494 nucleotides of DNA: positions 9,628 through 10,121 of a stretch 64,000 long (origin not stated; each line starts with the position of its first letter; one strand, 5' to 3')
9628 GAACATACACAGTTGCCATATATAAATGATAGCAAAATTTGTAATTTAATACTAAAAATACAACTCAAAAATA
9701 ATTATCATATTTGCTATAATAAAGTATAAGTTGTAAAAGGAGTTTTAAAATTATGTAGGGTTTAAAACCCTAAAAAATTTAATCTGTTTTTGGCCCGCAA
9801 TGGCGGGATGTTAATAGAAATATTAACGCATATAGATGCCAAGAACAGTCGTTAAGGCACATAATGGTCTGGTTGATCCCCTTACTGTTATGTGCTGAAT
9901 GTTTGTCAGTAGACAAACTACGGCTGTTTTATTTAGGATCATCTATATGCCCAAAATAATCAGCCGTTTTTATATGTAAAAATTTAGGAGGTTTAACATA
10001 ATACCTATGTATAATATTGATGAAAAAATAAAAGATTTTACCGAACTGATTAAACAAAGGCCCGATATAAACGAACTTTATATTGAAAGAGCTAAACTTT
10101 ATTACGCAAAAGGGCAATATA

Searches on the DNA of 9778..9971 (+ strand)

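Call 53: build_rna_model(alignment_id=A4, structure=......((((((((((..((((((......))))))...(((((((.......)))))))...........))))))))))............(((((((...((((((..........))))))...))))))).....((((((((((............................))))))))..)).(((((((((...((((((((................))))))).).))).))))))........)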
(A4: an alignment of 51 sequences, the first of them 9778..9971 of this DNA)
Model R1 built from alignment A4 (51 sequences, 255 columns); structure: as given.
model positions 208; base pairs 63; branch points 4; effective number of sequences 3.91; information 0.59 bits per position. Calibrated on 0.2 Mb of random sequence (short: E-values are rough).
structure used (alignment columns):
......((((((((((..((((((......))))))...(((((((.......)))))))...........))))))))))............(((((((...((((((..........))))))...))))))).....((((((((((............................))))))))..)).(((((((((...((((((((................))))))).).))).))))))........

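Call 54: search_with_rna_model(model_id=R1, source=window, filters=off, max_evalue=1, show_alignments=3)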
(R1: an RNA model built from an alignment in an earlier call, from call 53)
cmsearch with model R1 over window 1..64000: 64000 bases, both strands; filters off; matches with E-value up to 1: 19.
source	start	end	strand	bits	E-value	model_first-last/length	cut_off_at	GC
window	34272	34474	+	167.9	1.3e-42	1-208/208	no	0.34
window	9778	9971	+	147.4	3.1e-37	1-208/208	no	0.38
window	3203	3348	+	65.1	1.4e-15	1-208/208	no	0.35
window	9915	9996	-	21.4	0.00048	1-208/208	no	0.29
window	34335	34417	-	20.5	0.0008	1-208/208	no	0.34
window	34420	34515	-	18.5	0.0027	126-203/208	no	0.27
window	3294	3386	-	15.3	0.019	1-208/208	no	0.3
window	33843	33931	-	14.5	0.031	1-208/208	no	0.26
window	33825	33917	+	13.6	0.053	1-208/208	no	0.31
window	3207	3262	-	13.1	0.072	7-75/208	no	0.41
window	35471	35563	+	12.7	0.091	10-72/208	no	0.41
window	30987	31139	-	11.1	0.24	1-208/208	no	0.38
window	53461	53512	-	10.7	0.31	1-208/208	no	0.37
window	27353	27414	-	10.2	0.41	1-208/208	no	0.32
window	9735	9856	-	9.8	0.54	1-208/208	no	0.33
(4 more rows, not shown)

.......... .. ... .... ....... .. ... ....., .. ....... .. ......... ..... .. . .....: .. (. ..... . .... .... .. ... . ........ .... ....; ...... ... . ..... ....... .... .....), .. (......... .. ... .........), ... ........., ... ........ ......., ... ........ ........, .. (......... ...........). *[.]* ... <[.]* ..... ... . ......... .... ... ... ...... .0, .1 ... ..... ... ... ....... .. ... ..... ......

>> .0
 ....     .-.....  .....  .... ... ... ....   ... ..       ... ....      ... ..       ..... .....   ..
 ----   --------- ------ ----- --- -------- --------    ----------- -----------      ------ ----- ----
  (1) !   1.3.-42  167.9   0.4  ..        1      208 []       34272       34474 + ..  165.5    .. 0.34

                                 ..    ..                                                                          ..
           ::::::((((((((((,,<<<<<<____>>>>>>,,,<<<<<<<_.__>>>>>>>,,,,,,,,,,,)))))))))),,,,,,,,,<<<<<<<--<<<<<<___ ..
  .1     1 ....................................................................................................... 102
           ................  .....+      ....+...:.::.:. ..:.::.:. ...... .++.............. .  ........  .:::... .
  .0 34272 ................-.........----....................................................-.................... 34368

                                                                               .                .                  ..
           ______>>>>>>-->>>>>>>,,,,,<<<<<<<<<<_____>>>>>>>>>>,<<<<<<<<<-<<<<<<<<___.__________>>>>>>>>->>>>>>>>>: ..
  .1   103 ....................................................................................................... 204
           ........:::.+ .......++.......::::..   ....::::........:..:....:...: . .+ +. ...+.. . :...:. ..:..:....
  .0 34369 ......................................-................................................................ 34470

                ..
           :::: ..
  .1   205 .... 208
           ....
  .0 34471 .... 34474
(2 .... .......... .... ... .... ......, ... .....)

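Call 55: search_with_rna_model(model_id=R1, sources=[window, L001, L002, L004, L005, L006, L007, L008, L009, L010, L011, L012, L013, L014, L015, L016, L017, L018, L019, L020, L021, L022, L023, L024, L025, L026, L027, L028, L029, L030, L031, L032, L033, L034, L035, L036, L037, L038, L039, L040, L041, L042, L043, L044, L045, L046, L047, L048, L049, L050, L051, L052, L053, L054, L055], max_evalue=0.0001, make_alignment=true)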
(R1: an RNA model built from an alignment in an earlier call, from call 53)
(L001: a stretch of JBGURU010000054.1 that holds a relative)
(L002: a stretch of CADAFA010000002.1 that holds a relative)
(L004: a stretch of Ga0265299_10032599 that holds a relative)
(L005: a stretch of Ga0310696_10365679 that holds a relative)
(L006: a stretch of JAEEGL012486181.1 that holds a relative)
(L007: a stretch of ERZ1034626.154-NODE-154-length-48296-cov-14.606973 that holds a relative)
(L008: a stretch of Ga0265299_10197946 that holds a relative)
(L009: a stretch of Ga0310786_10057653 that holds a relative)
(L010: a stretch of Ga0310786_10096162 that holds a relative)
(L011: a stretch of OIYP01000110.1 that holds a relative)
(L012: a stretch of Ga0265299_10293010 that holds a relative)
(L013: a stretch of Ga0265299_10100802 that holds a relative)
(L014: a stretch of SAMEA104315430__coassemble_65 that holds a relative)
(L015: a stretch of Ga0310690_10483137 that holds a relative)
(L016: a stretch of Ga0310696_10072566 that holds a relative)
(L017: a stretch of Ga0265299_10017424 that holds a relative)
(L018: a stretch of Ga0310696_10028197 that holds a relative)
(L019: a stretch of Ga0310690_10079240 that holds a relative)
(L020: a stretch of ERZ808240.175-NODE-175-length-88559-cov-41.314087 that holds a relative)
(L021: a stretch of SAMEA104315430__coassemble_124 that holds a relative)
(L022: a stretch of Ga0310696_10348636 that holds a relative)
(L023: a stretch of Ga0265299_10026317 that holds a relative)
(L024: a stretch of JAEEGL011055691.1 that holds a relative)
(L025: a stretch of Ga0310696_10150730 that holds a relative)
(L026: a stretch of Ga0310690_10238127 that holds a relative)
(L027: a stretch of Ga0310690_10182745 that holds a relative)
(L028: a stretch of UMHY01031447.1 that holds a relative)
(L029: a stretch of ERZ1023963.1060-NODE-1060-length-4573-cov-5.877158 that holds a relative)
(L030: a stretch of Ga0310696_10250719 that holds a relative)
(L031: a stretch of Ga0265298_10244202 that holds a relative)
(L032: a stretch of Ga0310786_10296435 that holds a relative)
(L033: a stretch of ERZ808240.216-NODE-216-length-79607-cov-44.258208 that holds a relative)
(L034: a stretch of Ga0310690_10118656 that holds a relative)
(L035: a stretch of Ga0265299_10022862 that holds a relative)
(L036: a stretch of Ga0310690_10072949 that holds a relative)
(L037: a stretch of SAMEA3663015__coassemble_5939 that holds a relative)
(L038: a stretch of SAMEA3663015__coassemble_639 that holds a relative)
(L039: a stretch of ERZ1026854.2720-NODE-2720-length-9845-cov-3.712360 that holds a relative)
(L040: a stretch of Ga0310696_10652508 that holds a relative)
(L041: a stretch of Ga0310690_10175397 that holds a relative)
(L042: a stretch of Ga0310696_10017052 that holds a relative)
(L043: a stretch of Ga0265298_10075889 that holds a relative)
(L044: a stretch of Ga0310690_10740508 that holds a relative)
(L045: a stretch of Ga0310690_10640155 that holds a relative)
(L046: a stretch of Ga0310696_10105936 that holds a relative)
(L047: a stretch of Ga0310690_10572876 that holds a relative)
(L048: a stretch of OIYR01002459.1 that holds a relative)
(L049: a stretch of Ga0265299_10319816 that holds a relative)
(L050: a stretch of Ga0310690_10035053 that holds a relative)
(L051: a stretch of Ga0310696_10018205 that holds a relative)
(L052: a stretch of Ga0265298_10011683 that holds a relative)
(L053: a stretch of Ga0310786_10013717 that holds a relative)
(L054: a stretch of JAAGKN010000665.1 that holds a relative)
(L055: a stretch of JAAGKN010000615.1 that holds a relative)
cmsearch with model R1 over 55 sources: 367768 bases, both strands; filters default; matches with E-value up to 0.0001: 75.
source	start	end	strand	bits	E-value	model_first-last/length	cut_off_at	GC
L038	1467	1679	-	189.3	1.7e-47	1-208/208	no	0.46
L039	8035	8245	+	186.8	7.5e-47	1-208/208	no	0.46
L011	11237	11447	-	185.4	1.8e-46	1-208/208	no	0.46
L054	3228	3440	+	185.3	1.9e-46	1-208/208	no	0.46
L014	13076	13286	-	184.3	3.5e-46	1-208/208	no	0.46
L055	3429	3640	+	178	1.6e-44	1-208/208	no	0.48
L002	6270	6473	+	171.9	6.6e-43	1-208/208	no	0.34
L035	2185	2388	-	171.9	6.6e-43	1-208/208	no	0.34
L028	2631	2840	+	169.1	3.5e-42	1-208/208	no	0.46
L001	2932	3134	+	168.3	5.8e-42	1-208/208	no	0.35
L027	528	738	-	168.1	6.4e-42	1-208/208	no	0.38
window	34272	34474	+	167.9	7.2e-42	1-208/208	no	0.34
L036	3452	3656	+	167.1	1.2e-41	1-208/208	no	0.46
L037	1374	1594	-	166.9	1.3e-41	1-208/208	no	0.41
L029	2982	3191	+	166.4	1.8e-41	1-208/208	no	0.47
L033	752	960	+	165.9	2.5e-41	1-208/208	no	0.48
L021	9101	9309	+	165.7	2.8e-41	1-208/208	no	0.48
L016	2322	2524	-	164.7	5.1e-41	1-208/208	no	0.35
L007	7094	7303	-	163.9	8.4e-41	1-208/208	no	0.46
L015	51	255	-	163.8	9e-41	1-208/208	no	0.4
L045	87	287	+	163.3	1.2e-40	1-208/208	no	0.38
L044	824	1029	-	161.7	3.1e-40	1-208/208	no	0.44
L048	6078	6286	-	160.9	5e-40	1-208/208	no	0.47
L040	869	1072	-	159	1.6e-39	1-208/208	no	0.4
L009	4250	4463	-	159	1.7e-39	1-208/208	no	0.49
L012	709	904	-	158.9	1.7e-39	1-208/208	no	0.33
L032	1026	1217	+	158.7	2e-39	1-208/208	no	0.41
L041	879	1074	-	156.7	6.6e-39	1-208/208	no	0.35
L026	999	1194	-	155.3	1.5e-38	1-208/208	no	0.45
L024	3981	4181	-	154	3.4e-38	1-208/208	no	0.42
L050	5188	5388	+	153.9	3.5e-38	1-208/208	no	0.36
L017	5642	5842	+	153.4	4.8e-38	1-208/208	no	0.37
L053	9569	9769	+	153.4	4.8e-38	1-208/208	no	0.37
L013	2016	2230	+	152.8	6.7e-38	1-208/208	no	0.45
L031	1169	1383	-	152.8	6.7e-38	1-208/208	no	0.45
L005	169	374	+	151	2e-37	1-208/208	no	0.4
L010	1076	1281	-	151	2e-37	1-208/208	no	0.4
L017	1397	1595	-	148.6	8.7e-37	1-208/208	no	0.43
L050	944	1142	-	148.6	8.7e-37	1-208/208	no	0.43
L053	5324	5522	-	148.6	8.7e-37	1-208/208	no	0.43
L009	2432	2647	-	148.5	9.2e-37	1-208/208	no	0.49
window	9778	9971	+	147.4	1.8e-36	1-208/208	no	0.38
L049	573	762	-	146.2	3.7e-36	1-208/208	no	0.41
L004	1742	1936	-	143.5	1.9e-35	1-208/208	no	0.3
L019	446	655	+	143.1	2.4e-35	1-208/208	no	0.45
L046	98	309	-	143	2.6e-35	1-208/208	no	0.39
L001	5327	5527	+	141.8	5.6e-35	1-208/208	no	0.36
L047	983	1173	+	140.3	1.3e-34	1-208/208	no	0.37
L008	789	979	+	140.3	1.3e-34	1-208/208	no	0.39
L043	2998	3195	+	136.8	1.1e-33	1-208/208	no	0.42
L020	9401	9617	+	136.7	1.2e-33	1-208/208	no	0.46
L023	4639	4838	+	134.6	4.3e-33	1-208/208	no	0.43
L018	2789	2996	-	133.9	6.6e-33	1-208/208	no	0.38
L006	4167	4380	-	133.9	6.6e-33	1-208/208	no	0.47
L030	1099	1332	-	127.2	3.9e-31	1-208/208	no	0.35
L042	4967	5156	+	127.2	3.9e-31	1-208/208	no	0.35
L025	888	1077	-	126.1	7.6e-31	1-208/208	no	0.35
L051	7188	7395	+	123.9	2.7e-30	1-208/208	no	0.35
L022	975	1161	-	121.9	9.6e-30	1-208/208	no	0.35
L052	2162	2361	+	121.2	1.5e-29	1-208/208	no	0.5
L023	2874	3051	-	114.7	7.5e-28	1-208/208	no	0.34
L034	528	690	+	107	8.1e-26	1-208/208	no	0.44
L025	331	507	-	95.1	1.1e-22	1-208/208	no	0.4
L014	4798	5007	+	89.1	4e-21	1-208/208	no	0.39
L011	1466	1672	+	89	4.4e-21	1-208/208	no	0.4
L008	923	1104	-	38.7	7.7e-08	1-208/208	no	0.35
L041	826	936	+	33.8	1.5e-06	1-208/208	no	0.31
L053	9711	9953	-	32.5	3.2e-06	1-208/208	no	0.35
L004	1599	1799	+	32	4.5e-06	1-208/208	no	0.31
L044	737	880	+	31.3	6.8e-06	1-208/208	no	0.31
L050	5330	5487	-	30.6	1e-05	1-208/208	no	0.37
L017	5784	5941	-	30.3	1.3e-05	1-208/208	no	0.38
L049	524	629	+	29.7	1.8e-05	1-208/208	no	0.33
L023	4786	4834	-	28.5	3.6e-05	155-203/208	no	0.41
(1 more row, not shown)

Alignment A5: 75 matches aligned to the model, 374 columns, each read 5' to 3' on its own strand. Consensus structure (alignment columns), stored with it:
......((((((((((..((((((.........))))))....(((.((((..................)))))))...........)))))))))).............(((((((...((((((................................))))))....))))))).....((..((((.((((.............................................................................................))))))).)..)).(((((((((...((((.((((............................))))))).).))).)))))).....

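Call 56: search_with_rna_model(model_id=R1, sources=[window, L001, L002, L004, L005, L006, L007, L008, L009, L010, L011, L012, L013, L014, L015, L016, L017, L018, L019, L020, L021, L022, L023, L024, L025, L026, L027, L028, L029, L030, L031, L032, L033, L034, L035, L036, L037, L038, L039, L040, L041, L042, L043, L044, L045, L046, L047, L048, L049, L050, L051, L052, L053, L054, L055], max_evalue=1e-12, make_alignment=true)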
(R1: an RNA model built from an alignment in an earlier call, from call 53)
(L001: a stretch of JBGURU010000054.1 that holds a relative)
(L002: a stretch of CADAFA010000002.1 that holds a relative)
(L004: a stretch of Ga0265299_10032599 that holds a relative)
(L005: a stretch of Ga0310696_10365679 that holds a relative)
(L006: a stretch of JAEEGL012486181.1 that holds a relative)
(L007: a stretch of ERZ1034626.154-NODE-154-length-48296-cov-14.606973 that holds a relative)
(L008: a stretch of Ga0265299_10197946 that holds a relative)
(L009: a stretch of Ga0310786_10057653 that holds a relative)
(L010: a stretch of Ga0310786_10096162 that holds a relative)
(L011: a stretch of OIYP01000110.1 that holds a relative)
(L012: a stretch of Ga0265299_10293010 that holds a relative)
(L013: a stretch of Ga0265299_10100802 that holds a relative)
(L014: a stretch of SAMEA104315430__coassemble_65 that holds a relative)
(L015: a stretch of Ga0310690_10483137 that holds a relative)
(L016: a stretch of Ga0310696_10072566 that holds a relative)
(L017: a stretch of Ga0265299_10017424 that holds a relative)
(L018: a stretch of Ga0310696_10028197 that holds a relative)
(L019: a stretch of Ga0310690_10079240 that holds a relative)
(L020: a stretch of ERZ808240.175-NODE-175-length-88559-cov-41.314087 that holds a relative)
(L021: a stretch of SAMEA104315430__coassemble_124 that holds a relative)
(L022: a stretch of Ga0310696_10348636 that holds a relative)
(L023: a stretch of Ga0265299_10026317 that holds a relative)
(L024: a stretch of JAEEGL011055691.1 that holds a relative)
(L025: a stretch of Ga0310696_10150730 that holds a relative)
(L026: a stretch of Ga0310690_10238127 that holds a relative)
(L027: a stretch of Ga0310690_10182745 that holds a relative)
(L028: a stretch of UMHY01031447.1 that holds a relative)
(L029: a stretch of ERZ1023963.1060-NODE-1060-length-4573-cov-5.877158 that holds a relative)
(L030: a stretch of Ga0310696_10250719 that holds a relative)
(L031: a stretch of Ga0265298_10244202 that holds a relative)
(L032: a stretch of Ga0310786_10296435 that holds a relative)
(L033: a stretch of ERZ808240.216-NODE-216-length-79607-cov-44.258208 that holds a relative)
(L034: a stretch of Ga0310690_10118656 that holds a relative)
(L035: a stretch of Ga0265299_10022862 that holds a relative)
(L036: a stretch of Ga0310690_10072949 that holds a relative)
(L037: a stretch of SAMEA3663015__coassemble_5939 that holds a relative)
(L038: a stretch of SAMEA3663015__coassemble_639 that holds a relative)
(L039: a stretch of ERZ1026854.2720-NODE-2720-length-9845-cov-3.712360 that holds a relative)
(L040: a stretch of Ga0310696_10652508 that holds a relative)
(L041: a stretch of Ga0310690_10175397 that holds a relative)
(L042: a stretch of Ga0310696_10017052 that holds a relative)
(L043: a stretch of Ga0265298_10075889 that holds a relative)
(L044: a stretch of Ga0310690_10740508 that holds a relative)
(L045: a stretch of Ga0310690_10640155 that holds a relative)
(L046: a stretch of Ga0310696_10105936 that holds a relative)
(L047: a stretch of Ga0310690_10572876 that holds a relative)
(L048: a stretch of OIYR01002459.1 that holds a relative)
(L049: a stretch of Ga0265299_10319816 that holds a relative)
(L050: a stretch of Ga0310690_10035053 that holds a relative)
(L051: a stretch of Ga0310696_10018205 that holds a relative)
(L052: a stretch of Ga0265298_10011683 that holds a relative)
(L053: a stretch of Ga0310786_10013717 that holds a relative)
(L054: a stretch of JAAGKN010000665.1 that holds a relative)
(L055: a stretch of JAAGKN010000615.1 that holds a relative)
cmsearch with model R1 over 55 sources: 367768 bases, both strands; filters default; matches with E-value up to 1e-12: 66.
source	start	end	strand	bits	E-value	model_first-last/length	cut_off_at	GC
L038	1467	1679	-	189.3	1.7e-47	1-208/208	no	0.46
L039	8035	8245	+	186.8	7.5e-47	1-208/208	no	0.46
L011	11237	11447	-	185.4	1.8e-46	1-208/208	no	0.46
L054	3228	3440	+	185.3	1.9e-46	1-208/208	no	0.46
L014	13076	13286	-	184.3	3.5e-46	1-208/208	no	0.46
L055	3429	3640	+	178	1.6e-44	1-208/208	no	0.48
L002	6270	6473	+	171.9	6.6e-43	1-208/208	no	0.34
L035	2185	2388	-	171.9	6.6e-43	1-208/208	no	0.34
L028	2631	2840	+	169.1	3.5e-42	1-208/208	no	0.46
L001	2932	3134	+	168.3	5.8e-42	1-208/208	no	0.35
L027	528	738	-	168.1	6.4e-42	1-208/208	no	0.38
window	34272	34474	+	167.9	7.2e-42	1-208/208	no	0.34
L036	3452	3656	+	167.1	1.2e-41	1-208/208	no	0.46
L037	1374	1594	-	166.9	1.3e-41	1-208/208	no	0.41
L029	2982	3191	+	166.4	1.8e-41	1-208/208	no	0.47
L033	752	960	+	165.9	2.5e-41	1-208/208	no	0.48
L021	9101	9309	+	165.7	2.8e-41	1-208/208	no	0.48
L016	2322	2524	-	164.7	5.1e-41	1-208/208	no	0.35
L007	7094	7303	-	163.9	8.4e-41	1-208/208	no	0.46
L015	51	255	-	163.8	9e-41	1-208/208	no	0.4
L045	87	287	+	163.3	1.2e-40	1-208/208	no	0.38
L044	824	1029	-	161.7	3.1e-40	1-208/208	no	0.44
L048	6078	6286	-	160.9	5e-40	1-208/208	no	0.47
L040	869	1072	-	159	1.6e-39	1-208/208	no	0.4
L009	4250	4463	-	159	1.7e-39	1-208/208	no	0.49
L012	709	904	-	158.9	1.7e-39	1-208/208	no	0.33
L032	1026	1217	+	158.7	2e-39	1-208/208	no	0.41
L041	879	1074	-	156.7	6.6e-39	1-208/208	no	0.35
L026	999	1194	-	155.3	1.5e-38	1-208/208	no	0.45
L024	3981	4181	-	154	3.4e-38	1-208/208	no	0.42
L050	5188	5388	+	153.9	3.5e-38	1-208/208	no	0.36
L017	5642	5842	+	153.4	4.8e-38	1-208/208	no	0.37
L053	9569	9769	+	153.4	4.8e-38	1-208/208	no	0.37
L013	2016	2230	+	152.8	6.7e-38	1-208/208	no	0.45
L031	1169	1383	-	152.8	6.7e-38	1-208/208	no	0.45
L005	169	374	+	151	2e-37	1-208/208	no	0.4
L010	1076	1281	-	151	2e-37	1-208/208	no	0.4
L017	1397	1595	-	148.6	8.7e-37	1-208/208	no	0.43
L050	944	1142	-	148.6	8.7e-37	1-208/208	no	0.43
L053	5324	5522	-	148.6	8.7e-37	1-208/208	no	0.43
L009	2432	2647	-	148.5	9.2e-37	1-208/208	no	0.49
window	9778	9971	+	147.4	1.8e-36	1-208/208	no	0.38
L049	573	762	-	146.2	3.7e-36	1-208/208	no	0.41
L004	1742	1936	-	143.5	1.9e-35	1-208/208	no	0.3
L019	446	655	+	143.1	2.4e-35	1-208/208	no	0.45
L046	98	309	-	143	2.6e-35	1-208/208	no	0.39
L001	5327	5527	+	141.8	5.6e-35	1-208/208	no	0.36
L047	983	1173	+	140.3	1.3e-34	1-208/208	no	0.37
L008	789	979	+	140.3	1.3e-34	1-208/208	no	0.39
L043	2998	3195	+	136.8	1.1e-33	1-208/208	no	0.42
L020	9401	9617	+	136.7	1.2e-33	1-208/208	no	0.46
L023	4639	4838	+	134.6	4.3e-33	1-208/208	no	0.43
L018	2789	2996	-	133.9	6.6e-33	1-208/208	no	0.38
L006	4167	4380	-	133.9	6.6e-33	1-208/208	no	0.47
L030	1099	1332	-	127.2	3.9e-31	1-208/208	no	0.35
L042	4967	5156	+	127.2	3.9e-31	1-208/208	no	0.35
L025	888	1077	-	126.1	7.6e-31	1-208/208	no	0.35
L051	7188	7395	+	123.9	2.7e-30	1-208/208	no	0.35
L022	975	1161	-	121.9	9.6e-30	1-208/208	no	0.35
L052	2162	2361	+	121.2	1.5e-29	1-208/208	no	0.5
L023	2874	3051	-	114.7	7.5e-28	1-208/208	no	0.34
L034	528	690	+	107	8.1e-26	1-208/208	no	0.44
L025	331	507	-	95.1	1.1e-22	1-208/208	no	0.4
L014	4798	5007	+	89.1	4e-21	1-208/208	no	0.39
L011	1466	1672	+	89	4.4e-21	1-208/208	no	0.4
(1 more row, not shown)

Alignment A6: 66 matches aligned to the model, 290 columns, each read 5' to 3' on its own strand. Consensus structure (alignment columns), stored with it:
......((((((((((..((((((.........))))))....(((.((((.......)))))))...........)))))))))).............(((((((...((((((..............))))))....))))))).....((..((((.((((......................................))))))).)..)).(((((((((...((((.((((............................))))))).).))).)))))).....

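Call 72: search_with_rna_model(model_id=R1, sources=[L056, L057, L059, L060, L061], max_evalue=0.001, show_alignments=6)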
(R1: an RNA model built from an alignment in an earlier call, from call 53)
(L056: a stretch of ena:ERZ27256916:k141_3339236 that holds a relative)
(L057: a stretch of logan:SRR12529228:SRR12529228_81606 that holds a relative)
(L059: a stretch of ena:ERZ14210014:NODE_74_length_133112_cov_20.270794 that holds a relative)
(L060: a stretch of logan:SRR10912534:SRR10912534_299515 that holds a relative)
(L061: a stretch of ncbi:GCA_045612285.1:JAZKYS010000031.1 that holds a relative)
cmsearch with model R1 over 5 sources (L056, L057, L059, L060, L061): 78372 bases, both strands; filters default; matches with E-value up to 0.001: 4.
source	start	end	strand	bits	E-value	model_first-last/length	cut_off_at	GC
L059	9548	9755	+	111.2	1.3e-27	1-208/208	no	0.44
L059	14740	14877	+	43.9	6.9e-10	1-208/208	no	0.3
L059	9698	9832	-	30.1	2.9e-06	1-208/208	no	0.39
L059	14820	14929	-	26.1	3.3e-05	1-208/208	no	0.3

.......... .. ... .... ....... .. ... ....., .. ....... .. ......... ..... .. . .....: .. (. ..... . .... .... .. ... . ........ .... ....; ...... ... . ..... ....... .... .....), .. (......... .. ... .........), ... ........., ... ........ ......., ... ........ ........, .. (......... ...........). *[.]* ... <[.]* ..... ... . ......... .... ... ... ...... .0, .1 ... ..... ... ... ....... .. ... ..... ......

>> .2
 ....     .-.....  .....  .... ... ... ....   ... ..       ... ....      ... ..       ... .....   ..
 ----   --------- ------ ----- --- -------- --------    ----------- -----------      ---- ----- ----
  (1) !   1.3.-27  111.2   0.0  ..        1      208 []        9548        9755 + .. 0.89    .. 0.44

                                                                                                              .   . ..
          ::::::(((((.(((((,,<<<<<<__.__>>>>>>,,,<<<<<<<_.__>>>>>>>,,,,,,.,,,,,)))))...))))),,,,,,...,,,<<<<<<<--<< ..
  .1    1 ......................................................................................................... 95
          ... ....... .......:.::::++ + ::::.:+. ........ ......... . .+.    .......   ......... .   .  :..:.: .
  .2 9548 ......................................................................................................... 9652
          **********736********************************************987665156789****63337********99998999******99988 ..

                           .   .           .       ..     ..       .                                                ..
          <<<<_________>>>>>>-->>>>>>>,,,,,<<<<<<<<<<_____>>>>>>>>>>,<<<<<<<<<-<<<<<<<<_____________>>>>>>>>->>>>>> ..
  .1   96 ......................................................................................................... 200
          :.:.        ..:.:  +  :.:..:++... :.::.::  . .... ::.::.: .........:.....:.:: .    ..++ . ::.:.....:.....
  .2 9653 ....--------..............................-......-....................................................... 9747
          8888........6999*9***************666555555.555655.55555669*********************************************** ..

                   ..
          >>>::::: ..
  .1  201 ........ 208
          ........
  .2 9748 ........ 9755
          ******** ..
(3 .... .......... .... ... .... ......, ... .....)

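Call 79: search_with_rna_model(model_id=R1, sources=[L062, L063, L056, L061], max_evalue=1, filters=off)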
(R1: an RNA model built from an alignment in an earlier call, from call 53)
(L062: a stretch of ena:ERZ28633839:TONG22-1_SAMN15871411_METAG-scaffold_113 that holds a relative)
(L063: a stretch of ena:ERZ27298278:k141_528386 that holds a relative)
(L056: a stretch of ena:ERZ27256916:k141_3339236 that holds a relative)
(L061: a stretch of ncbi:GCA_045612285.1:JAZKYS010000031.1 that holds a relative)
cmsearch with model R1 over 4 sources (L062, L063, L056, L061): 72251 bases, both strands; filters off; matches with E-value up to 1: 19.
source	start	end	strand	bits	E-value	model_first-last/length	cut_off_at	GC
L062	3987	4200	-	131.4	5.9e-33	1-208/208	no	0.39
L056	9772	9937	+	40.9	3.9e-09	1-208/208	no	0.34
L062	3964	4041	+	25.9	3.4e-05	124-203/208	no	0.31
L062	14558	14694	-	17.9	0.0044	1-208/208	no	0.31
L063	4772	4908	-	17.9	0.0044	1-208/208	no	0.31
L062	7194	7314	+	14.2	0.042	1-208/208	no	0.36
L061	524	605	+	14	0.049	1-208/208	no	0.26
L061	5651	5790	+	11.8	0.18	1-208/208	no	0.33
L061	16574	16655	-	11.7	0.19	1-208/208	no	0.48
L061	3430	3579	-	11.3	0.24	1-208/208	no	0.31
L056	18229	18294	+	10.7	0.34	1-208/208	no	0.3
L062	3236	3395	-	10.3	0.44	1-208/208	no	0.38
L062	16975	17079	-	10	0.53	1-208/208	no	0.3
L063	7189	7293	-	10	0.53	1-208/208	no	0.3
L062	25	66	-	9.7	0.64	83-123/208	no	0.31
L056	19890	19955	+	9.4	0.79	1-208/208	no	0.29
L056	13434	13507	-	9.2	0.87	1-208/208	no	0.31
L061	2285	2410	+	9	0.97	1-208/208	no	0.42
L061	19579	19709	-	9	0.99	1-208/208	no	0.41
